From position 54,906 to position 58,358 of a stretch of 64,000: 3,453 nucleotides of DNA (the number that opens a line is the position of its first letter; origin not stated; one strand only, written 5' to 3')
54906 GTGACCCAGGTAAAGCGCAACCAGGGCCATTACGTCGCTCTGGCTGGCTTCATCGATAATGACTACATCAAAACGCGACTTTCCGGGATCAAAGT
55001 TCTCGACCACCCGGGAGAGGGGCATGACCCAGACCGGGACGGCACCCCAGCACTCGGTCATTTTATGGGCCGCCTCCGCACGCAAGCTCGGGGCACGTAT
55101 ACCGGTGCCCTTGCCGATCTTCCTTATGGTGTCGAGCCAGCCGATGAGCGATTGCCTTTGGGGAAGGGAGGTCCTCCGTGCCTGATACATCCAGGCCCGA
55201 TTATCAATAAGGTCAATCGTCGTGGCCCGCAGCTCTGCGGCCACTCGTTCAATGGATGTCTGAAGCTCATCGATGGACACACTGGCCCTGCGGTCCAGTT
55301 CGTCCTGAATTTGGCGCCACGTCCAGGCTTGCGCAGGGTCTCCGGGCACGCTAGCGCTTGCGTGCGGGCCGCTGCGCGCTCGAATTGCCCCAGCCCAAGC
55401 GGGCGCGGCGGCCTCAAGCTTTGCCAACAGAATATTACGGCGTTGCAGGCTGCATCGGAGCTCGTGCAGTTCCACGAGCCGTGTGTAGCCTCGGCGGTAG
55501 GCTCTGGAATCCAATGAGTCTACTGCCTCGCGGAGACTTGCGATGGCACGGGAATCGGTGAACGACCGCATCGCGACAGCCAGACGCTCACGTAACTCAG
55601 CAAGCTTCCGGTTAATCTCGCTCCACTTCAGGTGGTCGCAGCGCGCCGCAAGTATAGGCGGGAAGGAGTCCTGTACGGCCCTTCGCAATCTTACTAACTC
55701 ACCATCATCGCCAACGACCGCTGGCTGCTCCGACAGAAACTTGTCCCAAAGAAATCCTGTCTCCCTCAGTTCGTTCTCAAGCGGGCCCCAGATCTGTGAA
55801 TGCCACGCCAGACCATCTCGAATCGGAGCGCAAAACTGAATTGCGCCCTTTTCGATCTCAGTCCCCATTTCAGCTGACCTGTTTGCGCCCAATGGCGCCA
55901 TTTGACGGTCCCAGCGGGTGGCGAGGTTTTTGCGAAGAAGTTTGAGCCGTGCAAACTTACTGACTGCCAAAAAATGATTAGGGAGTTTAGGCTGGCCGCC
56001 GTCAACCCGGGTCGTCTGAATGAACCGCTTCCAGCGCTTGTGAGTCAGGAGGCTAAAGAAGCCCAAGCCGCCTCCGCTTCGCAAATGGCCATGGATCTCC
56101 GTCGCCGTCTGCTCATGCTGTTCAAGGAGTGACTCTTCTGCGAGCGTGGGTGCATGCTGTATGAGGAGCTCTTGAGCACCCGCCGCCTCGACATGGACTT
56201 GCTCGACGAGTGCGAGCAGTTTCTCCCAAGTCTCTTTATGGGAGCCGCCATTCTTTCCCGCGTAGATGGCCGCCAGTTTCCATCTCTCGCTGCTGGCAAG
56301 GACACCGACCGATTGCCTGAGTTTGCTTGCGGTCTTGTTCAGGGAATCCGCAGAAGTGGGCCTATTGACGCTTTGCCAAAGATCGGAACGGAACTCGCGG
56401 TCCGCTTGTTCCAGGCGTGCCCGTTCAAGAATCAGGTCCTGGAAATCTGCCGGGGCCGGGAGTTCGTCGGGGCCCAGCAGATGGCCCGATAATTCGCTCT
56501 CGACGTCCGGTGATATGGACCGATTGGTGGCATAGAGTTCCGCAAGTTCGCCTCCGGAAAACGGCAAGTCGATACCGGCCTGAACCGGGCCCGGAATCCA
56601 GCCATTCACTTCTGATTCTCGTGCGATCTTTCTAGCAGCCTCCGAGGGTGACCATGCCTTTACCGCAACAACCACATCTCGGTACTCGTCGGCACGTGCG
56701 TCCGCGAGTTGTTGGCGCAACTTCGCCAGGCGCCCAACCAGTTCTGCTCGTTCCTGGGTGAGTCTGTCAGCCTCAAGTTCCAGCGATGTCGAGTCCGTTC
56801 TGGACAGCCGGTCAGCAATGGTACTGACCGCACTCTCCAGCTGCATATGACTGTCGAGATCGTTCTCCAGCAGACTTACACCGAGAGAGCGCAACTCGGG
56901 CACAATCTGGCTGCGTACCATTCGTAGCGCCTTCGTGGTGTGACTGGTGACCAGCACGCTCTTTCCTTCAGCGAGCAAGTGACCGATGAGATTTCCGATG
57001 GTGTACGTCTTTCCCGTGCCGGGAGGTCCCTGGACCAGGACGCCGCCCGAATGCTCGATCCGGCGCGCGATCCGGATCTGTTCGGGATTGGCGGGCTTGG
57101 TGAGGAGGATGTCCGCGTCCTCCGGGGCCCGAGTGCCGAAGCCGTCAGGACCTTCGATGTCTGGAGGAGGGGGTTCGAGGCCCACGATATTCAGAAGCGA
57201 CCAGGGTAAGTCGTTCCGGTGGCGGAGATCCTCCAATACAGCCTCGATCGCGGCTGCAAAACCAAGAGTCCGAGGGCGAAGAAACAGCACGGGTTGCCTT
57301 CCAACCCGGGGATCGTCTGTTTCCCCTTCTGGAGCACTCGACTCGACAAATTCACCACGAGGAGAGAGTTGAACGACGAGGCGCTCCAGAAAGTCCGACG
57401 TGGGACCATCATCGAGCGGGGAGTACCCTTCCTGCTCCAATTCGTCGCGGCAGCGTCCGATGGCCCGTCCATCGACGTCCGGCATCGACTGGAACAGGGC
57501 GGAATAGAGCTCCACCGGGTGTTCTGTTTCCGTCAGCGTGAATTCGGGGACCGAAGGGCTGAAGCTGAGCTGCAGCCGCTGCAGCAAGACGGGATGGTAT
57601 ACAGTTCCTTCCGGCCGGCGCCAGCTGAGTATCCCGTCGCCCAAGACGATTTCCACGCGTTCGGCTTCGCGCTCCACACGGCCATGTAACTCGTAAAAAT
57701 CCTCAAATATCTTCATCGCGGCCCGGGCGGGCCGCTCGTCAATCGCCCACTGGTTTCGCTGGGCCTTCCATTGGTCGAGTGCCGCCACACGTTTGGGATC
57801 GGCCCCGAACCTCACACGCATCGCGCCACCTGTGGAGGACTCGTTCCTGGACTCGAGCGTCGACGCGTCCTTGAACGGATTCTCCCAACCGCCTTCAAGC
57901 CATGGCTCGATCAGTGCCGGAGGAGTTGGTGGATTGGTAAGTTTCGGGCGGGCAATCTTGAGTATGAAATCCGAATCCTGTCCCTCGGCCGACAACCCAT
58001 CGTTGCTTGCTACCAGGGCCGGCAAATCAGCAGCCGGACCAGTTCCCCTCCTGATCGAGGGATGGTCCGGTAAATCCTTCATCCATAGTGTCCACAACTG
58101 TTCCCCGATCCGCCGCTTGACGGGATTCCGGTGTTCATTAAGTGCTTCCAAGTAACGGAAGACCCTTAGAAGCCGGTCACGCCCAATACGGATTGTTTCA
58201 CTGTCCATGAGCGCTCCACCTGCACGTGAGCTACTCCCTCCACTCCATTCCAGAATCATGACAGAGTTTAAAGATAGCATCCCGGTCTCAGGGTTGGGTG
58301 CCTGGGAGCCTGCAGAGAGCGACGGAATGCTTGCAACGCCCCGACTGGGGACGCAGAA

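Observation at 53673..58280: Giant SF1 helicase with a ~680-aa insertion and a C-terminal Vsr/DUF559-like nuclease: candidate single-gene defence system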

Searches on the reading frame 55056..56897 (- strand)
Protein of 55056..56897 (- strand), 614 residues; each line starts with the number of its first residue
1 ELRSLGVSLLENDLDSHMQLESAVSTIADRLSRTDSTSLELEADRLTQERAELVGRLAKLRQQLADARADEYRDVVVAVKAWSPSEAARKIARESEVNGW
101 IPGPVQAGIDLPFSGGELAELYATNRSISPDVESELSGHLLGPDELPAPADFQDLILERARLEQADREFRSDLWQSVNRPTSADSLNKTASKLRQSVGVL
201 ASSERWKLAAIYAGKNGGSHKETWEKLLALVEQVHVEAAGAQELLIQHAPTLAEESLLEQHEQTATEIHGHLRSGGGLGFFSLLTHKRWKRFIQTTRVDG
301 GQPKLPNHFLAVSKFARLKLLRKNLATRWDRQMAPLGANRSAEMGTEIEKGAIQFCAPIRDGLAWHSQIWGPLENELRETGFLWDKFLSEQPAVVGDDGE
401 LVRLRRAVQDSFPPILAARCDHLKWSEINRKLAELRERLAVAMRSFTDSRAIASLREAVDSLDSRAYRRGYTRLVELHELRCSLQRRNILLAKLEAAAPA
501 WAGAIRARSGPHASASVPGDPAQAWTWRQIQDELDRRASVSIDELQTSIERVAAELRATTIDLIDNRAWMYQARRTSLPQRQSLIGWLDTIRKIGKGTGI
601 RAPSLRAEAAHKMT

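Call 51: predict_structure(alignment_id=A2)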
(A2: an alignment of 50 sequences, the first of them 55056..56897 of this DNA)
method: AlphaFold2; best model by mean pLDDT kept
length: 614 residues; sequences in the alignment: 50
mean_pLDDT: 86.2   pTM: 0.59
mean pLDDT of the five models: 86.2, 83.5, 81.5, 79.7, 78.1
residues with pLDDT >= 90: 324; 70-90: 223; 50-70: 51; < 50: 16
segments of 3 or more residues with pLDDT < 50: 1-15
pLDDT, mean of each block of 10 residues (from residue 1): 34 49 66 76 92 95 89 81 88 90 85 89 93 89 92 95 92 77 86 91 89 90 94 93 89 83 90 84 82 87 89 92 93 90 88 92 93 91 92 84 91 93 92 95 90 95 96 94 93 93 93 92 90 88 92 94 86 78 71 60 60 58
secondary structure, 60 per line:
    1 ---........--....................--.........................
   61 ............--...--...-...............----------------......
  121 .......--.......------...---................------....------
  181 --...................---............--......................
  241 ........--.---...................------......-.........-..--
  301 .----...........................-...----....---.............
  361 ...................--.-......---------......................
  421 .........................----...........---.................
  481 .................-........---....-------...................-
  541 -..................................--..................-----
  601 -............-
elements in order: H4-11 H14-33 H36-72 E75-77 E80-82 H84-98 H115-127 H130-136 H149-164 H183-201 H205-216 H219-248 H255-273 H280-285 H287-295 H306-332 H341-344 H348-379 H384-389 H399-445 H450-460 H464-497 H499-506 H510-513 H521-539 H542-575 H578-595 H602-613

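Call 61: fold_search(model_id=the predicted structure, library=pdb)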
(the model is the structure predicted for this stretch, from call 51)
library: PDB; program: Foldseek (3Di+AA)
matches with E <= 10: 309; with E <= 0.001: 0
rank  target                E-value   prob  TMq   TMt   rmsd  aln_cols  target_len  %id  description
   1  7zr1_C                2.0e-03  0.38  0.08  0.07  39.5       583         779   15  Chaetomium thermophilum Mre11-Rad50-Nbs1 complex bound to ATPyS (composite structure) (released 2023-01-11)
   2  7zr1_D                9.7e-03  0.51  0.11  0.09  34.0       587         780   12  Chaetomium thermophilum Mre11-Rad50-Nbs1 complex bound to ATPyS (composite structure) (released 2023-01-11)
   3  7nyx_A                1.0e-02  0.23  0.10  0.06  46.6       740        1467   12  Cryo-EM structure of the MukBEF-MatP-DNA monomer (closed conformation) (released 2021-07-07)
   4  6h2x                  2.8e-02  0.21  0.08  0.12  32.2       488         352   12  MukB coiled-coil elbow from E. coli (released 2019-03-06)
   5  9gm7_A                4.5e-02  0.13  0.11  0.06  70.1       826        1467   13  MukBEF in a nucleotide-bound state with open neck gate (monomer) (released 2025-03-26)
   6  8i4x_B                4.5e-02  0.09  0.07  0.05  55.4       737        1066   12  Cryo-EM structure of 5-subunit Smc5/6 (released 2024-06-26)
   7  7qcd_B                1.0e-01  0.10  0.10  0.07  62.0       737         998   13  CryoEM structure of the Smc5/6-holocomplex (composite structure) (released 2022-09-21)
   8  9qe0_A                1.1e-01  0.10  0.09  0.05  37.2       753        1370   10  Neobacillus vireti Wadjet-II JetABC dimer (released 2025-06-25)
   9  7ogt_B                1.8e-01  0.13  0.11  0.10  66.6       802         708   10  Folded elbow of cohesin (released 2021-07-28)
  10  9e5c_6d               2.0e-01  0.09  0.08  0.02  54.2       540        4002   14  Cryo-EM structure of 96 nm repeat of microtubule doublet from T. brucei flagellum (released 2025-03-12)
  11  6yvu_A                2.1e-01  0.08  0.09  0.06  53.9       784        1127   10  Condensin complex from S.cerevisiae ATP-free apo non-engaged state (released 2020-07-15)
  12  9gm6_B                2.2e-01  0.06  0.08  0.05  59.2       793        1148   12  MukBEF in a nucleotide-bound state with open neck gate (heads core) (released 2025-03-26)
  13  9gm6_A                2.6e-01  0.08  0.10  0.07  56.4       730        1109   14  MukBEF in a nucleotide-bound state with open neck gate (heads core) (released 2025-03-26)
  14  8y6v_G                2.9e-01  0.13  0.09  0.16  35.3       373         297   15  Near-atomic structure of icosahedrally averaged jumbo bacteriophage PhiKZ capsid (released 2024-08-14)
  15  7yqh_B                4.3e-01  0.06  0.10  0.07  64.6       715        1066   11  Cryo-EM structure of 8-subunit Smc5/6 (released 2024-01-31)
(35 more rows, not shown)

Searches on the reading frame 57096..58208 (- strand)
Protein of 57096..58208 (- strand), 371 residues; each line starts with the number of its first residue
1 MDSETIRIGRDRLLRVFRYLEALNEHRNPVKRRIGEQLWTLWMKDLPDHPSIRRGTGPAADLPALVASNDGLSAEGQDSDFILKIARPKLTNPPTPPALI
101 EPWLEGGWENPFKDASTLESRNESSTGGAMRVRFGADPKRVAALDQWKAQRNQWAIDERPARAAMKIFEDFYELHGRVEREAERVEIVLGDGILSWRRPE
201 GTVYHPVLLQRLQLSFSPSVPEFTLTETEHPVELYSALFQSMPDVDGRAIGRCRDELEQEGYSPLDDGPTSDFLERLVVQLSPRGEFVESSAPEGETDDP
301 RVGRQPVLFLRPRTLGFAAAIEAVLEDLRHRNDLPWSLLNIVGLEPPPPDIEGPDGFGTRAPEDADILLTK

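Call 46: find_related_loci(query=A1, collection=genome_contigs, flank=10000)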
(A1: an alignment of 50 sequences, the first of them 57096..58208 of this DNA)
Query A1 (371 aa) in genome_contigs; peptide patterns used: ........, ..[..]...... (x = any residue, [..] = any of these).
232 stretches matched a pattern; 138 encode a relative of the query (tblastn E <= 1e-3); the best 80 are kept; 80 distinct loci.
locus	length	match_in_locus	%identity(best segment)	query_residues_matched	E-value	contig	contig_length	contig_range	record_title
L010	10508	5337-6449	84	1-371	0e+0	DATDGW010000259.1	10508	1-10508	MAG TPA_asm: Candidatus Sulfotelmatobacter sp. isolate SMAG_U262 k141_513763, whole genome shotgun sequence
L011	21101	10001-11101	83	1-371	0e+0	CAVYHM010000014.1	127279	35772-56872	MAG: uncultured Acidobacteriaceae bacterium isolate MFD03346.bin.3.25 genome assembly, contig: contig_22538, whole genom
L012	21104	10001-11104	82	1-371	0e+0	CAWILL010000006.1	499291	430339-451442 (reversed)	MAG: uncultured Acidobacteriota bacterium isolate MFD03346.bin.1.125 genome assembly, contig: contig_15501, whole genome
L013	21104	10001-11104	81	1-371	0e+0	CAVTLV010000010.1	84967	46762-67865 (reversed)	MAG: uncultured Acidobacteriota bacterium isolate MFD05705.bin.1.239 genome assembly, contig: contig_39040, whole genome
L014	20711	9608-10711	81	1-371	0e+0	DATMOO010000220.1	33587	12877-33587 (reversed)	MAG TPA_asm: Candidatus Sulfotelmatobacter sp. isolate SMAG_U12878 k141_857196, whole genome shotgun sequence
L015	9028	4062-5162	81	1-371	0e+0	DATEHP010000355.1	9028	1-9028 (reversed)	MAG TPA_asm: Candidatus Sulfotelmatobacter sp. isolate SMAG_U8814 k141_766615, whole genome shotgun sequence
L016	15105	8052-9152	81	1-371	0e+0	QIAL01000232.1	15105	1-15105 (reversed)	MAG: Acidobacteria bacterium isolate gp1 AA130 14_0903_12_30cm_scaffold_1663_curated, whole genome shotgun sequence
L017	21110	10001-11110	77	1-371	0e+0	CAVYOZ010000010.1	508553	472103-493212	MAG: Terriglobia bacterium isolate MFD06298.bin.2.10 genome assembly, contig: contig_37750, whole genome shotgun sequenc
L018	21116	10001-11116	88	1-371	9e-167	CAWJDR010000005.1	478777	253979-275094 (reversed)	MAG: uncultured Acidobacteriota bacterium isolate MFD06298.bin.2.127 genome assembly, contig: contig_1947, whole genome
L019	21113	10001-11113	62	1-371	3e-152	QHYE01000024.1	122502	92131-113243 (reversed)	MAG: Acidobacteria bacterium isolate gp2 AA96 14_0903_13_30cm_scaffold_550383_curated, whole genome shotgun sequence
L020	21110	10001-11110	63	1-371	1e-152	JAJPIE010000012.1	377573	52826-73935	MAG: Acidobacteria bacterium isolate Centralia_MAG_27 k107_2454392, whole genome shotgun sequence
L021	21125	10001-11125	62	1-371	4e-149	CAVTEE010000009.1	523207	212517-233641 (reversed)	MAG: uncultured Acidobacteriota bacterium isolate MFD00964.bin.2.61 genome assembly, contig: contig_8037, whole genome s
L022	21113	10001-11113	61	1-371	2e-147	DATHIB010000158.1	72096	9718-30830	MAG TPA_asm: Candidatus Limnocylindria bacterium isolate SMAG_U12515 k141_390585, whole genome shotgun sequence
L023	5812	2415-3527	61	1-371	3e-148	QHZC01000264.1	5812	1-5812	MAG: Acidobacteria bacterium isolate gp2 AA101 14_0903_13_30cm_scaffold_1906123_curated, whole genome shotgun sequence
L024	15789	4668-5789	62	1-371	2e-146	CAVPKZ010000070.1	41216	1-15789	MAG: uncultured Acidobacteriota bacterium isolate MFD10064.bin.2.71 genome assembly, contig: contig_12549, whole genome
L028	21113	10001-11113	60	1-371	1e-144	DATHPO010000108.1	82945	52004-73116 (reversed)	MAG TPA_asm: Terriglobales bacterium isolate SMAG_U12712 k141_2425791, whole genome shotgun sequence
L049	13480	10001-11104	59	1-371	6e-142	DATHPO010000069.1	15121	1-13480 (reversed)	MAG TPA_asm: Terriglobales bacterium isolate SMAG_U12712 k141_28047, whole genome shotgun sequence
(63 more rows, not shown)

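Call 50: predict_structure(alignment_id=A1)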
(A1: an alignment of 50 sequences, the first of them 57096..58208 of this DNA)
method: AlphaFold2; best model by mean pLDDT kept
length: 371 residues; sequences in the alignment: 50
mean_pLDDT: 75.0   pTM: 0.66
mean pLDDT of the five models: 75.0, 71.6, 64.5, 54.5, 48.1
residues with pLDDT >= 90: 88; 70-90: 169; 50-70: 66; < 50: 48
segments of 3 or more residues with pLDDT < 50: 28-31, 57-78, 351-371
pLDDT, mean of each block of 10 residues (from residue 1): 79 79 55 65 91 66 28 41 92 94 92 91 73 89 95 95 95 87 79 81 81 90 86 68 68 75 68 85 83 78 88 59 68 72 66 37 38 27
secondary structure, 60 per line:
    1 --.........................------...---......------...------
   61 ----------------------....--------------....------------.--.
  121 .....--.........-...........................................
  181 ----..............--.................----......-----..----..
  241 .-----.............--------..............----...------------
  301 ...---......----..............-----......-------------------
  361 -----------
elements in order: H3-27 E40-42 E52-54 E83-86 E120-125 E128-133 H138-180 E185-198 E201-217 E222-227 H247-259 H268-281 E286-288 E301-303 E307-312 H317-330 H336-341

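Call 55: fold_search(model_id=the predicted structure, library=pdb)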
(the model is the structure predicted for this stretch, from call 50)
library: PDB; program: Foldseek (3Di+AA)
matches with E <= 10: 490; with E <= 0.001: 0
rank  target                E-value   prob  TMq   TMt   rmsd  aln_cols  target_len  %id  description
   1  3sy3_A                1.4e-01  0.03  0.07  0.12  19.8       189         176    8  GBAA_1210 protein, a putative adenylate cyclase, from Bacillus anthracis (released 2011-07-27)
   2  2gfg_C                1.7e-01  0.03  0.08  0.11  20.1       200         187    8  Crystal structure of a putative adenylate cyclase (bh2851) from bacillus halodurans at 2.12 A resolution (released 2006-05-02)
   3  9hc4_GR               2.2e-01  0.13  0.07  0.14  17.9       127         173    9  Cryo-EM structure of P. urativorans 70S ribosome with 2 copies of bS20. (released 2025-03-26)
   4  9qdq_A                2.6e-01  0.03  0.08  0.05  21.4       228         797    9  Cryo-EM structure of Upf1-Nmd4-Ebs1 in complex with RNA (released 2025-10-22)
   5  6ide_A                3.1e-01  0.06  0.10  0.13  13.1       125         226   13  Crystal structure of the Vibrio cholera VqmA-Ligand-DNA complex provides molecular mechanisms for drug design (released 2019-01-16)
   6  6dt7_B                3.3e-01  0.04  0.08  0.07  20.3       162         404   12  Bacteriophage N4 RNA polymerase II and DNA complex (released 2018-07-11)
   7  8tzr_B                3.7e-01  0.01  0.06  0.05  19.0       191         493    8  Structure of human Wnt3a bound to WLS and CALR (released 2023-10-18)
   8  3sy3_C                4.4e-01  0.02  0.07  0.11  20.1       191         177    8  GBAA_1210 protein, a putative adenylate cyclase, from Bacillus anthracis (released 2011-07-27)
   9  6s0x_G                4.6e-01  0.08  0.08  0.15  17.4       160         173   10  Erythromycin Resistant Staphylococcus aureus 70S ribosome (delta R88 A89 uL22) in complex with erythromycin. (released 2019-08-21)
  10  5a68                  4.9e-01  0.04  0.08  0.13  14.8       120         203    9  Crystal structure of the AtTTM3 product complex with two orthophosphates and manganese ions (form B) (released 2015-08-05)
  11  5ngm_AG               5.2e-01  0.06  0.05  0.10  18.8       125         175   13  2.9S structure of the 70S ribosome composing the S. aureus 100S complex (released 2017-10-04)
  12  9nhs_F                5.2e-01  0.04  0.09  0.11  19.4       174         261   12  Cryo-EM structure of SIWI-piRNA-target(39-nt)-GTSF1-Maelstrom-Spindle-E complex (released 2025-09-17)
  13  7bl5_7                5.2e-01  0.01  0.08  0.09  18.0       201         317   11  pre-50S-ObgE particle (released 2021-05-12)
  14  3b6u_B                5.5e-01  0.02  0.07  0.08  20.1       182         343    9  Crystal structure of the motor domain of human kinesin family member 3B in complex with ADP (released 2007-11-13)
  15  5oiu_C                5.8e-01  0.03  0.09  0.08  14.5       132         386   11  Crystal structure of PilF type IV pilus assembly ATPase from Thermus thermophilus (released 2018-08-08)
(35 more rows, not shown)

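Call 70: find_related_loci(query=A1, collection=viral_contigs, flank=10000)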
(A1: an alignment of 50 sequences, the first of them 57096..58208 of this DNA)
Query A1 (371 aa) in viral_contigs; peptide patterns used: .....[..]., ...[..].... (x = any residue, [..] = any of these).
32 stretches matched a pattern; 2 encode a relative of the query (tblastn E <= 1e-3); 2 distinct loci.
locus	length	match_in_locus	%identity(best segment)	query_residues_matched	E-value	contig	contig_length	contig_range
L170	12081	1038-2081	50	1-354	5e-112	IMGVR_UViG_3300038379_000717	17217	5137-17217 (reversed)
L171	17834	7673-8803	26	1-371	5e-35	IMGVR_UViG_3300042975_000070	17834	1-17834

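Call 101: search_solved_structures(query=A3, max_evalue=1)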
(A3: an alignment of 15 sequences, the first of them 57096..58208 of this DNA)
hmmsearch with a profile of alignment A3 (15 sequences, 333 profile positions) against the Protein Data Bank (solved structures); distinct sequences matched with E-value up to 1: 0.

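Call 103: fold_search(model_id=the predicted structure, library=viral)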
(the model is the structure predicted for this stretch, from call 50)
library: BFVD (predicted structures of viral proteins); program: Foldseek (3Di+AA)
matches with E <= 10: 562; with E <= 0.001: 1
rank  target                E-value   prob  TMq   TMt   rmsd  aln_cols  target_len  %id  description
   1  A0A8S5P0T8            1.9e-04  1.00  0.26  0.23  12.4       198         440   17  AAA domain protein [Myoviridae sp. ctakU3]
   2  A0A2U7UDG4            1.5e-02  0.18  0.14  0.09  24.1       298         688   10  Uncharacterized protein [Pandoravirus neocaledonia]
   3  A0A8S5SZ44            5.5e-02  0.03  0.07  0.05  25.5       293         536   10  Replication associated protein [Microviridae sp. ctZPT1]
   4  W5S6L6                6.5e-02  0.05  0.08  0.10  27.1       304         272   15  Uncharacterized protein [Pithovirus sibericum]
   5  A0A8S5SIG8            9.7e-02  0.08  0.11  0.11  22.8       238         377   10  Uncharacterized protein [Siphoviridae sp. ctBCr48]
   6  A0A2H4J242            1.9e-01  0.04  0.07  0.09  28.7       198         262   14  S1 motif domain-containing protein [uncultured Caudovirales phage]
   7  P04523                2.0e-01  0.08  0.07  0.06  13.7        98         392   10  DNA replication protein [Enterobacteria phage T4]
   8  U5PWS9                2.2e-01  0.07  0.08  0.18  17.0       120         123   11  Uncharacterized protein [Bacillus phage Slash]
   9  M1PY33                2.3e-01  0.03  0.07  0.08  21.8       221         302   10  Uncharacterized protein [Moumouvirus goulette]
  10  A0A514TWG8            2.4e-01  0.06  0.11  0.14  21.2       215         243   16  Uncharacterized protein [Aeromonas phage D6]
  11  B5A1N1                2.6e-01  0.10  0.08  0.11   6.1        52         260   25  Major outer capsid protein mu1 (Fragment) [Skunk orthoreovirus]
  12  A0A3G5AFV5            2.9e-01  0.04  0.10  0.09  22.6       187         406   16  Uncharacterized protein [Solivirus sp.]
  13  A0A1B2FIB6            3.0e-01  0.10  0.10  0.12  10.2       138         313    7  (no name in the UniProt tables at hand)
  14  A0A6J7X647            3.0e-01  0.03  0.07  0.05  25.1       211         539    8  Uncharacterized protein [uncultured Caudovirales phage]
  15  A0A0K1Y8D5            3.2e-01  0.03  0.09  0.08  30.6       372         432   12  (no name in the UniProt tables at hand)
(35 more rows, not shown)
